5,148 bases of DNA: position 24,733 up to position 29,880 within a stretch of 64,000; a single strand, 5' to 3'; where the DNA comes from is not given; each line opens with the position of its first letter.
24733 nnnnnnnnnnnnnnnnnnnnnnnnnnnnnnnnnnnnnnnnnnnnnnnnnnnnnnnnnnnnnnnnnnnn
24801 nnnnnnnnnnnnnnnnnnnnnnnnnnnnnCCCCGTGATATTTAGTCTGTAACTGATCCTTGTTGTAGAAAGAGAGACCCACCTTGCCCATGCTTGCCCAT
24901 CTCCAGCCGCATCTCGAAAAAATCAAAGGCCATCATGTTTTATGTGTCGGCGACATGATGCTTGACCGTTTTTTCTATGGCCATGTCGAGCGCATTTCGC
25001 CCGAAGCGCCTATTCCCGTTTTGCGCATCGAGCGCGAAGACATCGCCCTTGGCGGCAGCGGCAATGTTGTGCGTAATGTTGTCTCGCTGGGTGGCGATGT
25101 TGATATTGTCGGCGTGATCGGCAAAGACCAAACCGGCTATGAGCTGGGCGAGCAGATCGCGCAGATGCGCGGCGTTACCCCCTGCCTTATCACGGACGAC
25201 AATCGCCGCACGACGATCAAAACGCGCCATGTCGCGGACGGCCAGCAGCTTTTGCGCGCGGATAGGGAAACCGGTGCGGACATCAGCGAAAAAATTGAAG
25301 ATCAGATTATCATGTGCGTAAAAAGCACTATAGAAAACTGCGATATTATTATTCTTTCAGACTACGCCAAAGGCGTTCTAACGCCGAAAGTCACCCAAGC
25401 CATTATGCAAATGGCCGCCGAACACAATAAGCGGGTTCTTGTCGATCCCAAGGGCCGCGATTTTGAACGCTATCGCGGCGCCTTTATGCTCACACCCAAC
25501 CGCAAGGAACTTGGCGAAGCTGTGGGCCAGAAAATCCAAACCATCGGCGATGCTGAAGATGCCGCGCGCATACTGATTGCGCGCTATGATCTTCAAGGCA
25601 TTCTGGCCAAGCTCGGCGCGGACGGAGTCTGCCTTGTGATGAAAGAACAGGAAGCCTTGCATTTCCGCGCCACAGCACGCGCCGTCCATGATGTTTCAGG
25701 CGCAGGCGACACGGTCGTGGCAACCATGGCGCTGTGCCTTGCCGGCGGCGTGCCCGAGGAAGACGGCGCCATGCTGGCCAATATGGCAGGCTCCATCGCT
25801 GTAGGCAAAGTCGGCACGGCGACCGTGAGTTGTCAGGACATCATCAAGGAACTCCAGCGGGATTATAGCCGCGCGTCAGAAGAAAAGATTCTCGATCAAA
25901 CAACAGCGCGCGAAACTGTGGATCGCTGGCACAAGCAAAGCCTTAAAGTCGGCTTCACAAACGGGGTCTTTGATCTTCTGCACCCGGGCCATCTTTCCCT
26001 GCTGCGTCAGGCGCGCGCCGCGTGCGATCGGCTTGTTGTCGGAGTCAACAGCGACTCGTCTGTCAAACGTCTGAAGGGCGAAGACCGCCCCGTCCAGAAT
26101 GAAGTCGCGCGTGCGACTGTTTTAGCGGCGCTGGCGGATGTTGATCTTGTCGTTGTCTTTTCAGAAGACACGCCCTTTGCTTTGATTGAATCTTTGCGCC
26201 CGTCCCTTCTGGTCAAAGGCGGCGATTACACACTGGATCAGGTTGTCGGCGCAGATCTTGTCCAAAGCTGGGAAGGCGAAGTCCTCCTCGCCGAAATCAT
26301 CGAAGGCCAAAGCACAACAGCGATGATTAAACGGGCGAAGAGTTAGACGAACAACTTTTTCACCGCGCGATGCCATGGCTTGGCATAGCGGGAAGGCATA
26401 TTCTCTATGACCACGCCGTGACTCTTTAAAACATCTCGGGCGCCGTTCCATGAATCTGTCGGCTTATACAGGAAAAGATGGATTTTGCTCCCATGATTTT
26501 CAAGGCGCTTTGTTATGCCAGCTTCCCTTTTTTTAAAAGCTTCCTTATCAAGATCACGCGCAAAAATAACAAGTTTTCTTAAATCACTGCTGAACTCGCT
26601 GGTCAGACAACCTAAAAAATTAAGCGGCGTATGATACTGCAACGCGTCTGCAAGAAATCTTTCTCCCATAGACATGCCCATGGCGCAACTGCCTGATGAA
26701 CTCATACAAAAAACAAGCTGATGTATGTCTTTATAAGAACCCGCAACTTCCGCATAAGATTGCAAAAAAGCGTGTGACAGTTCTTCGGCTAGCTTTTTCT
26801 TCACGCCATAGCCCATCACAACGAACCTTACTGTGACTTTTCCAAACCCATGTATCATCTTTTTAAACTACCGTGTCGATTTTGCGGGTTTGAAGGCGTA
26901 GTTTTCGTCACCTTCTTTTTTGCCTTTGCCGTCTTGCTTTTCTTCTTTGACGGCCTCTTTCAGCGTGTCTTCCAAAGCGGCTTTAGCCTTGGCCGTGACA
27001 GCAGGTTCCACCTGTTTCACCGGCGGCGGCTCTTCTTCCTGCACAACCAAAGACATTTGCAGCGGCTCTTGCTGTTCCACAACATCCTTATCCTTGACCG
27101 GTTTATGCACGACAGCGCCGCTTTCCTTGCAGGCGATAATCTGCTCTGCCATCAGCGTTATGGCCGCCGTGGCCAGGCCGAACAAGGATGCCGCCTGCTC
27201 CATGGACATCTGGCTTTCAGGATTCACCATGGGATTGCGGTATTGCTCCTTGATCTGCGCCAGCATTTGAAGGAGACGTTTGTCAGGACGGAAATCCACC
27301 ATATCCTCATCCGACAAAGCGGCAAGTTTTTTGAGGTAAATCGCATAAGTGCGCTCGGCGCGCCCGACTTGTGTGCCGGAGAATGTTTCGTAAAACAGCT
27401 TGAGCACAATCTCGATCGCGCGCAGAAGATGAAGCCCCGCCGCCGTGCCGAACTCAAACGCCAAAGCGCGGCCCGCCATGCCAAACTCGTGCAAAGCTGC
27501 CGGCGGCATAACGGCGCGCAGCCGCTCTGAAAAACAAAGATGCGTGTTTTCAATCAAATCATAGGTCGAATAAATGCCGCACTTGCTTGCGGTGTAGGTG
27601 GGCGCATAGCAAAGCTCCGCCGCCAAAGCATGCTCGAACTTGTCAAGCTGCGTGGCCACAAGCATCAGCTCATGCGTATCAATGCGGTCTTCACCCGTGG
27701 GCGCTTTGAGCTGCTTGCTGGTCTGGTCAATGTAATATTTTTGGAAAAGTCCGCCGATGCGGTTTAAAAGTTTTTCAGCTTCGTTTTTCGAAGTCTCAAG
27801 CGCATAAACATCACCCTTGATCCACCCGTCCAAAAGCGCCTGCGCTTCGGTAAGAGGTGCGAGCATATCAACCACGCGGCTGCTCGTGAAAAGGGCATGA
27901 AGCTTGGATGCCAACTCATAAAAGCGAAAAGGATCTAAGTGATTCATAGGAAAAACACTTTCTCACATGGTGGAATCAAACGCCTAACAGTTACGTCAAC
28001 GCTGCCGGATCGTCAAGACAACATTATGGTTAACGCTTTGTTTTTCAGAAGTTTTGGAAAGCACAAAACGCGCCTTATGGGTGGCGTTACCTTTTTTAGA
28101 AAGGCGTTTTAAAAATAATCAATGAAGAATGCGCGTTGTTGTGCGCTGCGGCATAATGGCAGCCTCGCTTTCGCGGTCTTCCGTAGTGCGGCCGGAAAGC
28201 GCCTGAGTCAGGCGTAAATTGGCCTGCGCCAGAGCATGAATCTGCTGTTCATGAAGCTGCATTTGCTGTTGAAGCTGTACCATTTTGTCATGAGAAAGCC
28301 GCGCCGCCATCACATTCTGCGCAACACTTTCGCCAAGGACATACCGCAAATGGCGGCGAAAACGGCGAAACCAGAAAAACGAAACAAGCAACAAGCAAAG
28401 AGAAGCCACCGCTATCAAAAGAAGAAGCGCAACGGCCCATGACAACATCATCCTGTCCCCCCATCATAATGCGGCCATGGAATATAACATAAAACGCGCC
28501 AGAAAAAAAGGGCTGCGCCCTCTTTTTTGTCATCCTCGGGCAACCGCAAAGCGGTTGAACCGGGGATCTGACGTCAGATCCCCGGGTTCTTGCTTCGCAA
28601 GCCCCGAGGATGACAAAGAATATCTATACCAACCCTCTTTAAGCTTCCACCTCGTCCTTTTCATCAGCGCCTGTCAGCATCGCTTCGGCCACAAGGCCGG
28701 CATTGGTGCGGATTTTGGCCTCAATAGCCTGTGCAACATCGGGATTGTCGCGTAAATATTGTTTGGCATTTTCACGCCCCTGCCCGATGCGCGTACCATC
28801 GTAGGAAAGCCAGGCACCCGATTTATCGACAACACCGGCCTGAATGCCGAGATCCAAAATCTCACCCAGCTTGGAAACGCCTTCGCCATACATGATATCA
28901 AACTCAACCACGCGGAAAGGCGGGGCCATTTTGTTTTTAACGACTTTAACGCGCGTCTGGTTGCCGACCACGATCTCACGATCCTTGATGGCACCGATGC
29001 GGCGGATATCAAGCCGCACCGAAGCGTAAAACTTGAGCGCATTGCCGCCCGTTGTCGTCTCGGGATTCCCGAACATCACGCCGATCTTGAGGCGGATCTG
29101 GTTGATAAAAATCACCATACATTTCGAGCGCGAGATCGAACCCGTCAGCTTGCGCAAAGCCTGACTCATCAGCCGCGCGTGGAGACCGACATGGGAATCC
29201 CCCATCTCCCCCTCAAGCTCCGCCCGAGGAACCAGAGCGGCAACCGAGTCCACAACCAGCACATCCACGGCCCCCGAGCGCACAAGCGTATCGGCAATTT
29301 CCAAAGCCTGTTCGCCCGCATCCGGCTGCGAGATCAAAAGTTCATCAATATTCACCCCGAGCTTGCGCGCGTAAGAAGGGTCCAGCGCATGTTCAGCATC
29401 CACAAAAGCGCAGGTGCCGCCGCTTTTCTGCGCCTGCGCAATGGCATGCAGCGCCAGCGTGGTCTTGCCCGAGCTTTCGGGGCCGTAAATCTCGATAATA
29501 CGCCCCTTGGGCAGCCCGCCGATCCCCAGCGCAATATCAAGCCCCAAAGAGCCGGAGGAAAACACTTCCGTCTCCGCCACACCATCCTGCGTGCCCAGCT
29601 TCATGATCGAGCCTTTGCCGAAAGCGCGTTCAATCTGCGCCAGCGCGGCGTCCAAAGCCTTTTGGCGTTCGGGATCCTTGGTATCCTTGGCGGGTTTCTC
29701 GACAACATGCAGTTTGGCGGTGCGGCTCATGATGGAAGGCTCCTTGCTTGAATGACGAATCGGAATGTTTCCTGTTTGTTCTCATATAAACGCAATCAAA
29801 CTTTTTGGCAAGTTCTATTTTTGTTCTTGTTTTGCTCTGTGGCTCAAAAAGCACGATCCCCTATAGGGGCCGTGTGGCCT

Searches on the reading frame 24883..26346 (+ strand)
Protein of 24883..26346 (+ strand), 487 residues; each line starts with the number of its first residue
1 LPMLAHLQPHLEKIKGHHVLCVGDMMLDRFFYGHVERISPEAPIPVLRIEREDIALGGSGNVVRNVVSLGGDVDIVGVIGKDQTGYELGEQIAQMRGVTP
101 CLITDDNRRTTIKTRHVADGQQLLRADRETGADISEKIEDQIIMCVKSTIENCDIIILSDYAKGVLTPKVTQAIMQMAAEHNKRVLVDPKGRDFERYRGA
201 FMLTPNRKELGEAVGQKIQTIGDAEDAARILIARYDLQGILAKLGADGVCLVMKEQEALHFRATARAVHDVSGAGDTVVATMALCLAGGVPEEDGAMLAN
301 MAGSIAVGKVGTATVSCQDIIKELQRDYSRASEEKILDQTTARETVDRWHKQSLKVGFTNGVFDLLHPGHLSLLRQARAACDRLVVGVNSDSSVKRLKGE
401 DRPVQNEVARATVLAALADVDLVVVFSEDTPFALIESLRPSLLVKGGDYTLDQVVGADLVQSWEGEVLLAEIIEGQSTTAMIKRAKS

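Call 41: search_protein_families(library=pfam, proteins=[window:24883-26346:+], max_evalue=0.00001)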
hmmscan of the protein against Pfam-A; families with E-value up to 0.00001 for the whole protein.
window:24883-26346:+ (487 aa): 3 families
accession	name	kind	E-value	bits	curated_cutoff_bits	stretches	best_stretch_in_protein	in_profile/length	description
PF00294.29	PfkB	-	2.3e-37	129.4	25.8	1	18-314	3-297/302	pfkB family carbohydrate kinase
PF01467.32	CTP_transf_like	-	4.7e-17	62.9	21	1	358-453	1-94/133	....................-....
PF08543.17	Phos_pyr_kin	-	4e-06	26.8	27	1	197-291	117-216/246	Phosphomethylpyrimidine kinase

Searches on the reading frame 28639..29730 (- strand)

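Call 41: search_protein_families(library=pfam, proteins=[window:28639-29730:-], max_evalue=0.00001)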
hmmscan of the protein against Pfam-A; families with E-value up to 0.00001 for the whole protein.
window:28639-29730:- (363 aa): 4 families
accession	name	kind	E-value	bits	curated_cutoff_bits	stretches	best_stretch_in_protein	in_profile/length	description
PF00154.27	RecA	-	9.6e-145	481.3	27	1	24-286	1-262/262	recA bacterial DNA recombination protein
PF21096.2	RecA_C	-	8.6e-26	90.3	27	1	289-343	1-55/57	RecA C-terminal domain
PF06745.19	ATPase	-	2.7e-08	33.9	26.6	1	60-132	4-78/231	KaiC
PF08423.17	Rad51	-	2.4e-07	30.7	22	1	57-244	8-211/244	Rad51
